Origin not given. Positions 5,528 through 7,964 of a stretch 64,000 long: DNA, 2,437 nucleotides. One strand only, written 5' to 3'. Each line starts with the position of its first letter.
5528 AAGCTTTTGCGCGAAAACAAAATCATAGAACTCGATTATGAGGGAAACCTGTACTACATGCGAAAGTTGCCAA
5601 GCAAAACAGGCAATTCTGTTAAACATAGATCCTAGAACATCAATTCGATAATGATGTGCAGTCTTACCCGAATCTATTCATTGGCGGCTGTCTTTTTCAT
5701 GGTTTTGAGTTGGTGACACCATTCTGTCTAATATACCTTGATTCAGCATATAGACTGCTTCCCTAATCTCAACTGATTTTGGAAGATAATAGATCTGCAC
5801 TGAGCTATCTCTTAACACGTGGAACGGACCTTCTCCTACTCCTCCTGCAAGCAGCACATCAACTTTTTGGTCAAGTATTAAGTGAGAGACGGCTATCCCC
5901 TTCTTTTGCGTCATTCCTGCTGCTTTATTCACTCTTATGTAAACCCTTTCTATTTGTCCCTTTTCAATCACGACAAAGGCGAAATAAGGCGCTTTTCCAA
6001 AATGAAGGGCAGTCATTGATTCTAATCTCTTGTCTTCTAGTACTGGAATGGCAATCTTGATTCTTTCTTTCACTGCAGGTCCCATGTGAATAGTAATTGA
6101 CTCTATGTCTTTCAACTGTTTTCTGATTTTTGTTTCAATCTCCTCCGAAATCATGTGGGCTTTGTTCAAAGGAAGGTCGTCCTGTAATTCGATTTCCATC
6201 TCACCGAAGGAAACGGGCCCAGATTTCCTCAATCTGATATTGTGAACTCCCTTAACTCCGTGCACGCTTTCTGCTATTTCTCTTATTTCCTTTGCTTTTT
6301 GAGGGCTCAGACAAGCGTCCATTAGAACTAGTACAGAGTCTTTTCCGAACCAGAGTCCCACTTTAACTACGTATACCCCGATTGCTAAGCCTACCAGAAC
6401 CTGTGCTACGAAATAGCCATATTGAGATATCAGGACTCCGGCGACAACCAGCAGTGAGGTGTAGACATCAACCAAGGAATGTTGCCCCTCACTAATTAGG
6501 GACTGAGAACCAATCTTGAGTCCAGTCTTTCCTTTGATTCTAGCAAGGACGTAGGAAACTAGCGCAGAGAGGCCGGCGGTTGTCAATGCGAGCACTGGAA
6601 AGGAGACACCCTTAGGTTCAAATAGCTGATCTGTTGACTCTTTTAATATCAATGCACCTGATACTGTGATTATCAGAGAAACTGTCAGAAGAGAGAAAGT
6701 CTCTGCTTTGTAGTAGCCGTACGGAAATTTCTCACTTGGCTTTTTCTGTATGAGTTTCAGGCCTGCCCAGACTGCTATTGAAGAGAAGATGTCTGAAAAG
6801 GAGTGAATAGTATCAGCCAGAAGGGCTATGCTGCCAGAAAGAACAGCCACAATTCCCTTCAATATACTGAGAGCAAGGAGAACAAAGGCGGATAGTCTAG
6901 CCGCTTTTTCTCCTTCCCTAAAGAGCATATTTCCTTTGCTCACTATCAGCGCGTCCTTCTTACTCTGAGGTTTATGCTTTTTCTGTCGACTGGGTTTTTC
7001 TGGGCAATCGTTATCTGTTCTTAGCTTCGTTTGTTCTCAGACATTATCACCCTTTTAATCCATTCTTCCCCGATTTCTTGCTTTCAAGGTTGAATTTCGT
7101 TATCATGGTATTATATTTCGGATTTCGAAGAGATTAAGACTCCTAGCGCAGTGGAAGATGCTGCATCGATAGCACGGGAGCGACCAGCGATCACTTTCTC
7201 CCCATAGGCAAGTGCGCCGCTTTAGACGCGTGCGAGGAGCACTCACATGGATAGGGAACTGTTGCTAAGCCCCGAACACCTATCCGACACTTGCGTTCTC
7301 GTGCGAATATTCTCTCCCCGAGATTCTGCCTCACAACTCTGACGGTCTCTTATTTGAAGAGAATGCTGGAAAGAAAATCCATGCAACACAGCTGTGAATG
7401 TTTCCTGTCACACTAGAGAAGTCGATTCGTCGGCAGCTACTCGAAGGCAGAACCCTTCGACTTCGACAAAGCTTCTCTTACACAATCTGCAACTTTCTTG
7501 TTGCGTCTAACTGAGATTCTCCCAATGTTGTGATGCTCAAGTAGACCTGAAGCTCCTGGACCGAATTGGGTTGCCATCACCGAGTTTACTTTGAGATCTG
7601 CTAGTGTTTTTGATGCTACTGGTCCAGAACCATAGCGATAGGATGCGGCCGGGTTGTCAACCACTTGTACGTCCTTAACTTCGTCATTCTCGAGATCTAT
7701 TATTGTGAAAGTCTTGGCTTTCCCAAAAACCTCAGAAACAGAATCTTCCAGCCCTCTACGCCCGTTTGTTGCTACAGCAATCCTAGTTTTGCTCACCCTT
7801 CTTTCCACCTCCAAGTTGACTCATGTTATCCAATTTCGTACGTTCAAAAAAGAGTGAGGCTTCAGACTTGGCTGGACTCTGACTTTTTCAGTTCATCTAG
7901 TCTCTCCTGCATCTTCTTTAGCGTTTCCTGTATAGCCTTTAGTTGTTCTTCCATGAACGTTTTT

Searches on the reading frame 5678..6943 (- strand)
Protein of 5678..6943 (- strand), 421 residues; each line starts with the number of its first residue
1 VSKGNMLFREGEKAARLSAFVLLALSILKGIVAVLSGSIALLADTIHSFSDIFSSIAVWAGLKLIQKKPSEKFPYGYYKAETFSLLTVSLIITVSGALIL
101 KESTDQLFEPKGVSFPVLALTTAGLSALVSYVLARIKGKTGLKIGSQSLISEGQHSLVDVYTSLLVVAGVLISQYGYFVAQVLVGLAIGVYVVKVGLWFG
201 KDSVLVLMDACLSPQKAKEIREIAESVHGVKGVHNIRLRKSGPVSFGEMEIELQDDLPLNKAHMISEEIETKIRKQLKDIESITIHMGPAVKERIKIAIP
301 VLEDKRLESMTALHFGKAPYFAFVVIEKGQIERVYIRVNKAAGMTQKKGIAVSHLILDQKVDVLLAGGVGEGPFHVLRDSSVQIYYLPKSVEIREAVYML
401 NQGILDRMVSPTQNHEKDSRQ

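Call 59: search_protein_families(library=pfam, proteins=[window:5678-6943:-], max_evalue=0.00001)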
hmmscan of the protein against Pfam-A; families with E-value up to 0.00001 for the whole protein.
window:5678-6943:- (421 aa): 3 families
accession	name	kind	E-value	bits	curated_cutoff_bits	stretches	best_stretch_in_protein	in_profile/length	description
PF01545.26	Cation_efflux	-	1.5e-42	146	26.6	1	16-208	2-198/198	Cation efflux family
PF16916.11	ZT_dimer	-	4.7e-21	75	26.7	1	214-289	3-77/78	Dimerisation domain of Zinc Transporter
PF02579.22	Nitro_FeMo-Co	-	2.1e-15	57.2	26.3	1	308-398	2-90/94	Dinitrogenase iron-molybdenum cofactor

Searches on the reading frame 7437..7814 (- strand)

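Call 72: search_protein_families(library=pfam, proteins=[window:7437-7814:-], max_evalue=0.0001)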
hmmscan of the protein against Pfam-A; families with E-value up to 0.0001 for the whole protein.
window:7437-7814:- (125 aa): 1 family
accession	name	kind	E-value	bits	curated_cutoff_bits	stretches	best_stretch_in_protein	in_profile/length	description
PF02579.22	Nitro_FeMo-Co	-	3.4e-13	50.1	26.3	1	23-115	2-92/94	Dinitrogenase iron-molybdenum cofactor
